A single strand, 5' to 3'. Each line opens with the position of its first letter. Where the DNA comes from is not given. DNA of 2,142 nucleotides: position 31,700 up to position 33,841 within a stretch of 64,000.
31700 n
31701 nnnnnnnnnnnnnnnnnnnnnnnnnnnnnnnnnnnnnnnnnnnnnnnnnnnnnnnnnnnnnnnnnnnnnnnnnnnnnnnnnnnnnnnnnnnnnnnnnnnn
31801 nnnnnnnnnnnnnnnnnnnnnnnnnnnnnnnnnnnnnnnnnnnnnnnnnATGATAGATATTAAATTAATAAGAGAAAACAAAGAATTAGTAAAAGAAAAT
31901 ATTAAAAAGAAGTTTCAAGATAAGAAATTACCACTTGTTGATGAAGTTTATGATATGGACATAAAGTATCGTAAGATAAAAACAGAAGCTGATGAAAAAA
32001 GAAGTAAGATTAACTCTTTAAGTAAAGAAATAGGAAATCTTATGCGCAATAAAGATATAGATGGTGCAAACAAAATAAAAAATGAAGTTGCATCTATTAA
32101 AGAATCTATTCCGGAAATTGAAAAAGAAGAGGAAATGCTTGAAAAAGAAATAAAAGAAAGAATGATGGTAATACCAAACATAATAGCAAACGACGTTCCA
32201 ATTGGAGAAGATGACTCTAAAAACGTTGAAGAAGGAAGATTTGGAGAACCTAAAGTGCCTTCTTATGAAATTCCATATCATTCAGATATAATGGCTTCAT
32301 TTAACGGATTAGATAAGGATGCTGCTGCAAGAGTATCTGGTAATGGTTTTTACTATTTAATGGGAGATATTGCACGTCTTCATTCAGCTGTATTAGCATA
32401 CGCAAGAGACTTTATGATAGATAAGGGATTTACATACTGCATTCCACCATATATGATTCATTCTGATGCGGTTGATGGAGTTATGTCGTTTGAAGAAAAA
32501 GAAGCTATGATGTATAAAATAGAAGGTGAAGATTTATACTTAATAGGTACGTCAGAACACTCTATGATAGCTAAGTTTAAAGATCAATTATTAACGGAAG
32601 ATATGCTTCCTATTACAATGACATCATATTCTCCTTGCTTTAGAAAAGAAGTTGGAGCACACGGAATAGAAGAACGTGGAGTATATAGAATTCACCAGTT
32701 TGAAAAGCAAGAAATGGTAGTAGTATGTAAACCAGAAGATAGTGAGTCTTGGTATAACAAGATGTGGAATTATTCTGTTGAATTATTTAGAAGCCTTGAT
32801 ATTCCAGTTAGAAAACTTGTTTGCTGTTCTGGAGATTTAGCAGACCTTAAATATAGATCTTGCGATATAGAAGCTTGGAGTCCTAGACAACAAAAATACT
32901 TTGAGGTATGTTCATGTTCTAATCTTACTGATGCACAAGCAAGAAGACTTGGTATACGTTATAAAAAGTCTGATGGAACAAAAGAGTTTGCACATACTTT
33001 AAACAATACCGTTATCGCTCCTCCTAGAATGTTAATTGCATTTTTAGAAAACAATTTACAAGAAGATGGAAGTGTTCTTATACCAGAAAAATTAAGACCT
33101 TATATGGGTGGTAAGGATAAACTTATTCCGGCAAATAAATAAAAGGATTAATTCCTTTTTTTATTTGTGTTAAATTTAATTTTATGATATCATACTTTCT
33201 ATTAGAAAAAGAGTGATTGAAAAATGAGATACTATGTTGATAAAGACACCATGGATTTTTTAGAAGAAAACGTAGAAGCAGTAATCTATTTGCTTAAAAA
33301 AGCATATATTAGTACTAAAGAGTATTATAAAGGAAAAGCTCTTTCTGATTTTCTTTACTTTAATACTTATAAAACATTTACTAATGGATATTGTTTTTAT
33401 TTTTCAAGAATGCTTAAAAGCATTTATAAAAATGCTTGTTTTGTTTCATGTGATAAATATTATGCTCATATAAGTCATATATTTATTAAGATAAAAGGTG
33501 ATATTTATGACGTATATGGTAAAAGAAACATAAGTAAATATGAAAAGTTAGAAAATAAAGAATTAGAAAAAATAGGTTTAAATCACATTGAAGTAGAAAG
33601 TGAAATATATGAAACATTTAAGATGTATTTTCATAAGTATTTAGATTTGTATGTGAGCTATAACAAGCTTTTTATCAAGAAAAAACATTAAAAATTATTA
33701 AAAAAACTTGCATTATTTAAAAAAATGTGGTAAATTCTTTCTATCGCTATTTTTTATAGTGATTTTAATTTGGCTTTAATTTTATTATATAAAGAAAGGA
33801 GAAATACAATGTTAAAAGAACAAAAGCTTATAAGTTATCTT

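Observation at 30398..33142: Putative serine-responsive T-box-like leader controlling a GNAT / DUF1653 / alarmone-hydrolase-like HD / serS operon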

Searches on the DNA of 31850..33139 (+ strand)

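Call 11: search_rna_families(sources=[L001, L002, L003, L004, L005, L006, L011, L016, L018, L023, L029, L031, L037, L043, L060, L075, L007, L008, L012], threshold=gathering)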
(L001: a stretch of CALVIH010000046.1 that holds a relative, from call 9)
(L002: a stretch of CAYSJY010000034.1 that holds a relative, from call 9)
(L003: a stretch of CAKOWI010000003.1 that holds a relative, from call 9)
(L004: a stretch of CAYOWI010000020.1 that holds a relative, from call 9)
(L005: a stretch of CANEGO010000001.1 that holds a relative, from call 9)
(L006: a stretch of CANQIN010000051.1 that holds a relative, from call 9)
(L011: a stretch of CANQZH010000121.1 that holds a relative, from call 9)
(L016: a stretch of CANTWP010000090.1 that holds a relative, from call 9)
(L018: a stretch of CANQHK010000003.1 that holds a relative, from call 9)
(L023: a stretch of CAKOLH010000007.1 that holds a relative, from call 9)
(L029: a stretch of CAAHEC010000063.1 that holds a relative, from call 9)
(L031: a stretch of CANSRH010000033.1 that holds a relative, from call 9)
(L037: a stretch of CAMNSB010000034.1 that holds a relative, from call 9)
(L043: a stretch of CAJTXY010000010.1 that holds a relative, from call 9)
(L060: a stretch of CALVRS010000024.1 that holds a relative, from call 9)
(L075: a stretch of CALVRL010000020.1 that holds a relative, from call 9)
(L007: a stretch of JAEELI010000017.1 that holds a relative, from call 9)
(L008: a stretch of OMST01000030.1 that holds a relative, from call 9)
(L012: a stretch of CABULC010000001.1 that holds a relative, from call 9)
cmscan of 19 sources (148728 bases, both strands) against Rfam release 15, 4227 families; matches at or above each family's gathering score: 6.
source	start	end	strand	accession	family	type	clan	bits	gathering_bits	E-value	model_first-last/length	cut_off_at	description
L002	1184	1372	+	RF00230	T-box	Cis-reg; leader;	-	111.3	93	2.1e-23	1-219/219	no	T-box leader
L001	2000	2188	+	RF00230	T-box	Cis-reg; leader;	-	107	93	2.7e-22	1-219/219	no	T-box leader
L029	3344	3529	+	RF00230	T-box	Cis-reg; leader;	-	98.5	93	4.2e-20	1-219/219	no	T-box leader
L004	663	846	+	RF00230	T-box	Cis-reg; leader;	-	93.9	93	6.6e-19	1-219/219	no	T-box leader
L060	1246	1425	+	RF00230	T-box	Cis-reg; leader;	-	93.9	93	6.6e-19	1-219/219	no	T-box leader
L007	8377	8450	+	RF00005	tRNA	Gene; tRNA;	CL00001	57.9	29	1.5e-09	1-71/71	no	tRNA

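Call 51: search_rna_families(sources=[L039, L040, L044, L048, L049, L050, L053, L054, L056, L058, L059, L063, L064, L065, L067, L072], threshold=gathering)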
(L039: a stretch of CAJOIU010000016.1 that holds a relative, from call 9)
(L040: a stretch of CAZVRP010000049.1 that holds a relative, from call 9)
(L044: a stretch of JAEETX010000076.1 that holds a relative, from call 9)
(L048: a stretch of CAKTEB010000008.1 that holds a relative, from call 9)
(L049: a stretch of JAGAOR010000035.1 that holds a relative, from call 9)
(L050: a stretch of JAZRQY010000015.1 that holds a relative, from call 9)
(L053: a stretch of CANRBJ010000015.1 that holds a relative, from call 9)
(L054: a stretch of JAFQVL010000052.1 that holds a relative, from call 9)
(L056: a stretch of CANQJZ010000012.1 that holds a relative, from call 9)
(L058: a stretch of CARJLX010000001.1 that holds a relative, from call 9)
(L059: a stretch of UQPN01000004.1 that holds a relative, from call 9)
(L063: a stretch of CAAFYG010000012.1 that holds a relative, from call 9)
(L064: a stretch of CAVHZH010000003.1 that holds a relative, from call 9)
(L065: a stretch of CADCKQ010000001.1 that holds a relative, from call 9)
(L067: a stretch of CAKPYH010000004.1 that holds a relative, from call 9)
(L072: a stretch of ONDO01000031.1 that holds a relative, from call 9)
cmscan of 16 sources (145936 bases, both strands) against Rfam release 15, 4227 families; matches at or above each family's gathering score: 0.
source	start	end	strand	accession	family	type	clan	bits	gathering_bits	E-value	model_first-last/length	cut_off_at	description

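Call 65: search_rna_families(sources=[L047, L069], threshold=evalue, max_evalue=0.00001, show_alignments=2)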
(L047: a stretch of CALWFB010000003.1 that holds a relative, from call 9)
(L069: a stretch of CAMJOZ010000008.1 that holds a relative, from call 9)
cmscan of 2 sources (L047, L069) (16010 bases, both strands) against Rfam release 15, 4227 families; matches with E-value up to 0.00001: 2.
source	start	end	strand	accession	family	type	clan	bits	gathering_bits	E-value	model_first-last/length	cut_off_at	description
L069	2826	3020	+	RF00230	T-box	Cis-reg; leader;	-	105.7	93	6.4e-23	1-219/219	no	T-box leader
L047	3768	3967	+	RF00230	T-box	Cis-reg; leader;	-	78.4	93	6.8e-16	1-219/219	no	T-box leader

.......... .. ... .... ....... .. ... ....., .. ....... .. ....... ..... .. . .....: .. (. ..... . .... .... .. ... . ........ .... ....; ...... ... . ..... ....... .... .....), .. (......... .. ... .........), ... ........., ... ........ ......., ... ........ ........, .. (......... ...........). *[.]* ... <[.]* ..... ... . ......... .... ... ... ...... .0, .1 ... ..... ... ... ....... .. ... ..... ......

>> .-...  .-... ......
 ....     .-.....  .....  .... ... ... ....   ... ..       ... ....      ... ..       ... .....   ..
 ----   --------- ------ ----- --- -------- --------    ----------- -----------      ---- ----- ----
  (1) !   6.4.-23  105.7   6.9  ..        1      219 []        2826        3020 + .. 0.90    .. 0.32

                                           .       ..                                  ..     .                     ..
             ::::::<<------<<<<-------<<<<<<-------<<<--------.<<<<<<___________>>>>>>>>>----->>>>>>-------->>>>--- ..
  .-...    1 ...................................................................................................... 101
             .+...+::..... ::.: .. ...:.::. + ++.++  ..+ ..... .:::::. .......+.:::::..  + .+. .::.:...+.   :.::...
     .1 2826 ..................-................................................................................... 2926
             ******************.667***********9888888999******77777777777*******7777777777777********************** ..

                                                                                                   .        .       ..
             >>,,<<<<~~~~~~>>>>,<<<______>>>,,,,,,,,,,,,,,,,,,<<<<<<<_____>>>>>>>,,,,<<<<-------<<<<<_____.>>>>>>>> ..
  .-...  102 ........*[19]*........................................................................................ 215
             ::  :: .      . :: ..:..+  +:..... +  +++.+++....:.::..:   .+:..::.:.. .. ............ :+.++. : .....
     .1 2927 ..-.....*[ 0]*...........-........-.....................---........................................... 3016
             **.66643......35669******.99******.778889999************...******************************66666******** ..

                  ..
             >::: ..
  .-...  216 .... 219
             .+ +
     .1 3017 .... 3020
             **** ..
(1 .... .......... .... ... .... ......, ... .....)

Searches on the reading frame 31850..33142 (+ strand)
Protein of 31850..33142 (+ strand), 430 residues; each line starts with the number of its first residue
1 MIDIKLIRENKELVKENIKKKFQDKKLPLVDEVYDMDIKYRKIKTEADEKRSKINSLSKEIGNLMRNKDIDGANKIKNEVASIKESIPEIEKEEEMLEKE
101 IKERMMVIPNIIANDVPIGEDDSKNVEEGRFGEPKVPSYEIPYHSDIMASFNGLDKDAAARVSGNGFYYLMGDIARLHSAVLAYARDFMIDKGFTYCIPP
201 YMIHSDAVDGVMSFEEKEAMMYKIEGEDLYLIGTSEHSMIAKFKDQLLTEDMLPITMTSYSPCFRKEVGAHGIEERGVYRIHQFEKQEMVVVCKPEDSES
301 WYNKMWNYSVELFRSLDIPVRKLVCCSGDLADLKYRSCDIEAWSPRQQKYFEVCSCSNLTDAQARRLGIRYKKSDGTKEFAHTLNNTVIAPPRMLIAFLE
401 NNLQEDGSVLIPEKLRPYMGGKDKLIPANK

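Call 8: search_protein_families(library=pfam, proteins=[window:31850-33142:+], max_evalue=0.01)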
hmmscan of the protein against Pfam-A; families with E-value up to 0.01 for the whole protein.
window:31850-33142:+ (430 aa): 4 families
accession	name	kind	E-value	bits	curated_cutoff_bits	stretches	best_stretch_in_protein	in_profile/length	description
PF00587.30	tRNA-synt_2b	-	1.7e-34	119.9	29.3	1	226-402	8-179/179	tRNA synthetase class II core domain (G, H, P, S and T)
PF02403.27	Seryl_tRNA_N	-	2.1e-23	83.1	28.2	1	1-111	1-107/108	Seryl-tRNA synthetase N-terminal domain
PF19286.4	ZSWIM1-3_C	-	0.004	17.3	27.6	1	47-65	1-19/45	Zinc finger SWIM domain-containing protein 1/3, C-terminal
PF11932.13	DUF3450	-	0.0082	15.9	32.6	0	37-121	36-122/241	Protein of unknown function (DUF3450)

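Call 9: find_related_loci(query=window:31850-33139:+, collection=genome_contigs, flank=4000)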
Query window:31850-33139:+ (430 aa) in genome_contigs; peptide patterns used: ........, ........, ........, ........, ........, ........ (x = any residue, [..] = any of these).
600 stretches matched a pattern (row limit reached: there are more); 588 encode a relative of the query (tblastn E <= 1e-3); the best 80 are kept; 80 distinct loci.
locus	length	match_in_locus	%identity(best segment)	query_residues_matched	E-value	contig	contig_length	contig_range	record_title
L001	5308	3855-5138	90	1-428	0e+0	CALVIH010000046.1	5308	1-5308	MAG: uncultured Bacilli bacterium isolate BRZ_DH__bin66 genome assembly, contig: BRZ_DH__NODE_15282_length_5308_cov_8.38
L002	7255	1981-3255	90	1-425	0e+0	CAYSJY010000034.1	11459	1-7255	MAG TPA_asm: uncultured Muribaculaceae bacterium isolate SRP141132_co3_347 genome assembly, contig: NODE_5291_length_114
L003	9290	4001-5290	93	1-430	0e+0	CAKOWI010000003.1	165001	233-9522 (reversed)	MAG: uncultured Bacilli bacterium isolate REFINED_METABAT215_TOP10_CONTIGS_1500_ASSEMBLY_K77_MERGED__Hadza_MoBio_hadza-A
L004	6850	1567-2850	89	1-428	0e+0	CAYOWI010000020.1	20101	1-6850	MAG TPA_asm: uncultured Muribaculaceae bacterium isolate SRP287540_co1_447 genome assembly, contig: NODE_2722_length_201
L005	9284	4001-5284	89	1-428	0e+0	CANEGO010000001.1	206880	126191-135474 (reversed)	MAG TPA_asm: uncultured Clostridium sp. isolate SRR18439538_bin.11_metawrap_v1.3_MAG genome assembly, contig: NODE.21_le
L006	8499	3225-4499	84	1-425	0e+0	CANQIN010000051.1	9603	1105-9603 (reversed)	MAG: uncultured Bacilli bacterium isolate Lapin-028__bin56 genome assembly, contig: Lapin-028__NODE_7966_length_9603_cov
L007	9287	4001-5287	83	1-430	0e+0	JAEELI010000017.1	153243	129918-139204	MAG: Bacillales bacterium isolate Tb.RUG.212 k141_8591547_flag=0_multi=14.9991_len=153243, whole genome shotgun sequence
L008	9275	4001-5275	84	1-425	0e+0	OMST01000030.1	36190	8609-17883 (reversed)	uncultured Clostridiales bacterium isolate RUG840 genome assembly, contig: k87_10814967, whole genome shotgun sequence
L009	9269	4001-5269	83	1-423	0e+0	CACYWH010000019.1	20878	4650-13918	MAG: uncultured Erysipelotrichaceae bacterium isolate RUG12335 genome assembly, contig: RUG12335_asm_19, whole genome sh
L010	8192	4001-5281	83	1-427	0e+0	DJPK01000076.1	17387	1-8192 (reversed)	MAG TPA_asm: Bacillales bacterium UBA6414 UBA6414_contig_5442, whole genome shotgun sequence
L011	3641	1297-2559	85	1-421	0e+0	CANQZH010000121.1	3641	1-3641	MAG: uncultured Bacilli bacterium isolate Lapin-018__bin75 genome assembly, contig: Lapin-018__NODE_30849_length_3641_co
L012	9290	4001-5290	83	1-430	0e+0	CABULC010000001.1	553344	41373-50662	MAG TPA_asm: uncultured Clostridium sp. isolate MGYG-HGUT-04102 genome assembly, contig: GUT_GENOME256424_1, whole genom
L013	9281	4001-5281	81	1-427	0e+0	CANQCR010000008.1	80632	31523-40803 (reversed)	MAG: uncultured Bacilli bacterium isolate Lapin-004__bin25 genome assembly, contig: Lapin-004__NODE_299_length_80632_cov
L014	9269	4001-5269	83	1-423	0e+0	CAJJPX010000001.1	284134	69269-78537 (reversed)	MAG TPA_asm: uncultured Clostridium sp. isolate ERR321635-bin.24 genome assembly, contig: NODE_2_length_284134_cov_77.16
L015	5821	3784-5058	84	1-425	0e+0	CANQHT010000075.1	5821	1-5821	MAG: uncultured Bacilli bacterium isolate Lapin-027__bin78 genome assembly, contig: Lapin-027__NODE_15260_length_5821_co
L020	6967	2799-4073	79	3-425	0e+0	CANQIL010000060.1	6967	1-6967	MAG: uncultured Bacilli bacterium isolate Lapin-028__bin30 genome assembly, contig: Lapin-028__NODE_11897_length_6967_co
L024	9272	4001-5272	76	1-425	0e+0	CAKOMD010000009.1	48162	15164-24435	MAG: uncultured Bacilli bacterium isolate REFINED_METABAT215_TOP10_CONTIGS_1500_ASSEMBLY_K77_MERGED__Nepal_MoBio_Fiber-H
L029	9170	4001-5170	96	1-390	0e+0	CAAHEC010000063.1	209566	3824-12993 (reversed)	MAG TPA_asm: Bacilli bacterium, isolate HGM10828, WGS project CAAHEC010000000 data, contig: SRS820626_38_k75_98209, whol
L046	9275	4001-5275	71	3-428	0e+0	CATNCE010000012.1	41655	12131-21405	MAG TPA_asm: uncultured Bacilli bacterium isolate MGG24433_1680015443 genome assembly, contig: SRR10593855_669, whole ge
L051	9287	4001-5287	73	1-430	0e+0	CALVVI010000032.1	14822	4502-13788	MAG: uncultured Bacilli bacterium isolate BRZ_DE__bin3 genome assembly, contig: BRZ_DE__NODE_4875_length_14822_cov_10.17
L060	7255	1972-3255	72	1-429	0e+0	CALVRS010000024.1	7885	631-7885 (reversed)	MAG: uncultured Bacilli bacterium isolate E0_DP__bin178 genome assembly, contig: E0_DP__k127_2928632, whole genome shotg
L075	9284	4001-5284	72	1-429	0e+0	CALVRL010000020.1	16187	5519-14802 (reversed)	MAG: uncultured Bacilli bacterium isolate BRZ_N__bin116 genome assembly, contig: BRZ_N__NODE_8402_length_16187_cov_6.315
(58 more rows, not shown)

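Call 26: search_protein_families(library=ncbifam, proteins=[window:31850-33142:+], max_evalue=1)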
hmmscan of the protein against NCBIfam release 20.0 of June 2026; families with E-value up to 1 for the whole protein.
window:31850-33142:+ (430 aa): 10 families
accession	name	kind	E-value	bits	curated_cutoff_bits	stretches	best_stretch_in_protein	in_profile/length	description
TIGR00414.1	serS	equivalog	2.9e-123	412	301.65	1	1-419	1-418/418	serine--tRNA ligase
NF003211.1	PRK04173.1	equivalog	9.3e-06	24.7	312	1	239-361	173-295/454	glycine--tRNA ligase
TIGR00418.1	thrS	equivalog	1.4e-05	24.2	383.65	1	163-319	191-345/565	threonine--tRNA ligase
NF002120.0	PRK00960.1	equivalog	0.00021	20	611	1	243-319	325-398/518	serine--tRNA ligase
TIGR00408.1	proS_fam_I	equivalog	0.0014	17.6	437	1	228-384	99-252/475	proline--tRNA ligase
TIGR02169.1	SMC_prok_A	equivalog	0.0016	16.2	729.4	1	8-104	350-447/1165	chromosome segregation protein SMC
TIGR00389.1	glyS_dimeric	equivalog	0.03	12.8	243.3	1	249-313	178-239/565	glycine--tRNA ligase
TIGR00415.1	serS_MJ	equivalog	0.16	10.4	489.55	1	253-318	332-394/518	serine--tRNA ligase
NF009947.0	PRK13411.1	equivalog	0.19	9.7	1002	1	6-102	544-642/662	molecular chaperone DnaK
NF045487.1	ASRP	equivalog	0.32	9.5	300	1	15-103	392-478/593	archaea-specific SMC-related protein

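Call 38: search_protein_families(library=pfam, proteins=[L046:3541-3999:+, L051:3073-3996:+, L020:1861-2790:+, L029:3567-4001:+, L004:882-1325:+, L075:3463-3996:+, L001:2222-3136:+, L024:3768-3995:+, L060:1463-1966:+, L006:2984-3220:+], max_evalue=0.01)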
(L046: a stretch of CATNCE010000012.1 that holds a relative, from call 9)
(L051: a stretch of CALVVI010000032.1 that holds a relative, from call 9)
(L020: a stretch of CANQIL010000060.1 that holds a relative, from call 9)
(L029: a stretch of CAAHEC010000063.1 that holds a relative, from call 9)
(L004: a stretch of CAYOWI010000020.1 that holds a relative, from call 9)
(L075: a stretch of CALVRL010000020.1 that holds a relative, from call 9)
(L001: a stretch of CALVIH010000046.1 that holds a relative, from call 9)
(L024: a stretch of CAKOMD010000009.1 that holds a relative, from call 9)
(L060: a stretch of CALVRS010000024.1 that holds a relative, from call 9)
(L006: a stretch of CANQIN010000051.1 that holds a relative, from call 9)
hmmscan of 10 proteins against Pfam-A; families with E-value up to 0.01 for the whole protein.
L046:3541-3999:+ (153 aa): 2 families
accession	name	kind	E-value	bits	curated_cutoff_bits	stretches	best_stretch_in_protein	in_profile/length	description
PF00293.34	NUDIX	-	4.2e-22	79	21.1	1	11-137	4-131/134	NUDIX domain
PF14815.12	NUDIX_4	-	0.01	16.1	35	0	16-125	4-98/113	NUDIX domain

L051:3073-3996:+ (308 aa): 2 families
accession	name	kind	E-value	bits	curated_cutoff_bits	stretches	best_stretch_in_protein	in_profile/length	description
PF01244.27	Peptidase_M19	-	4e-45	154.8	26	1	80-302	105-315/319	Membrane dipeptidase (Peptidase family M19)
PF02437.24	Ski_Sno_DHD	-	0.0099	16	24.5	0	226-252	48-74/109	SKI/SNO/DAC Dachshund homology domain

L020:1861-2790:+ (310 aa): 1 family
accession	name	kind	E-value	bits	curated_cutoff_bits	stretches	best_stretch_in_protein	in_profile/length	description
PF01244.27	Peptidase_M19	-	6.4e-48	164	26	1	80-305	103-316/319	Membrane dipeptidase (Peptidase family M19)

L029:3567-4001:+ (145 aa): 2 families
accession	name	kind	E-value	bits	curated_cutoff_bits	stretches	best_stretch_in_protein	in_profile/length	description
PF13302.13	Acetyltransf_3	-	4e-09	37.7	25.4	1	29-108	56-137/138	Acetyltransferase (GNAT) domain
PF00583.31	Acetyltransf_1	-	4.4e-05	24.2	20.7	1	25-102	31-110/116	Acetyltransferase (GNAT) family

L004:882-1325:+ (148 aa): 2 families
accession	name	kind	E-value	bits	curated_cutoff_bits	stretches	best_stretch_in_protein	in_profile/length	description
PF13302.13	Acetyltransf_3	-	3.2e-09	38.1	25.4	1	24-106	52-137/138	Acetyltransferase (GNAT) domain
PF00583.31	Acetyltransf_1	-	5.1e-05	24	20.7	1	22-99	31-109/116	Acetyltransferase (GNAT) family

L075:3463-3996:+ (178 aa): 1 family
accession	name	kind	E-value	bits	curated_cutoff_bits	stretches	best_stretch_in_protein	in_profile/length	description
PF17031.10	DUF5101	-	0.0031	18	27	1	64-115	21-65/99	Domain of unknown function (DUF5101)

L001:2222-3136:+ (305 aa): 2 families
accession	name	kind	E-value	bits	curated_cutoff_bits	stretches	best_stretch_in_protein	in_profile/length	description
PF13302.13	Acetyltransf_3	-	1.3e-20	74.9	25.4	2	172-263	50-138/138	Acetyltransferase (GNAT) domain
PF00583.31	Acetyltransf_1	-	1.8e-09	38.4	20.7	1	27-114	31-115/116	Acetyltransferase (GNAT) family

L024:3768-3995:+ (76 aa): 1 family
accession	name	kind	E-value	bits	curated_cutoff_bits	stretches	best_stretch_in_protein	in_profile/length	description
PF07866.17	DUF1653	-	2.5e-15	57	23.5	1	11-73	2-61/62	Protein of unknown function (DUF1653)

L060:1463-1966:+ (168 aa): 0 families

L006:2984-3220:+ (79 aa): 1 family
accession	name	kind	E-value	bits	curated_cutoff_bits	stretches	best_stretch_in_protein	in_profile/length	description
PF07866.17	DUF1653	-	3.4e-11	43.8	23.5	1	11-73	2-61/62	Protein of unknown function (DUF1653)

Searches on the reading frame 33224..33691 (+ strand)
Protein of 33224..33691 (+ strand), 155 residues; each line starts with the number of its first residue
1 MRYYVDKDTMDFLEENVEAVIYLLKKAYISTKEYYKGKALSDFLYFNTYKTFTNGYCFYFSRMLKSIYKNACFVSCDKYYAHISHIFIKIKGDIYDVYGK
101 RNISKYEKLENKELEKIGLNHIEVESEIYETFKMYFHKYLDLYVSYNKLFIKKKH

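Call 8: search_protein_families(library=pfam, proteins=[window:33224-33691:+], max_evalue=0.01)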
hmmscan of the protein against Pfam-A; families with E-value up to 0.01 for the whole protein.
window:33224-33691:+ (155 aa): 1 family
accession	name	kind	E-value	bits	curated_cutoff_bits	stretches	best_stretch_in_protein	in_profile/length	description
PF24591.1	Phage_YunG-like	-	1.4e-06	28.5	27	1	51-101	18-64/99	Phage YunG-like protein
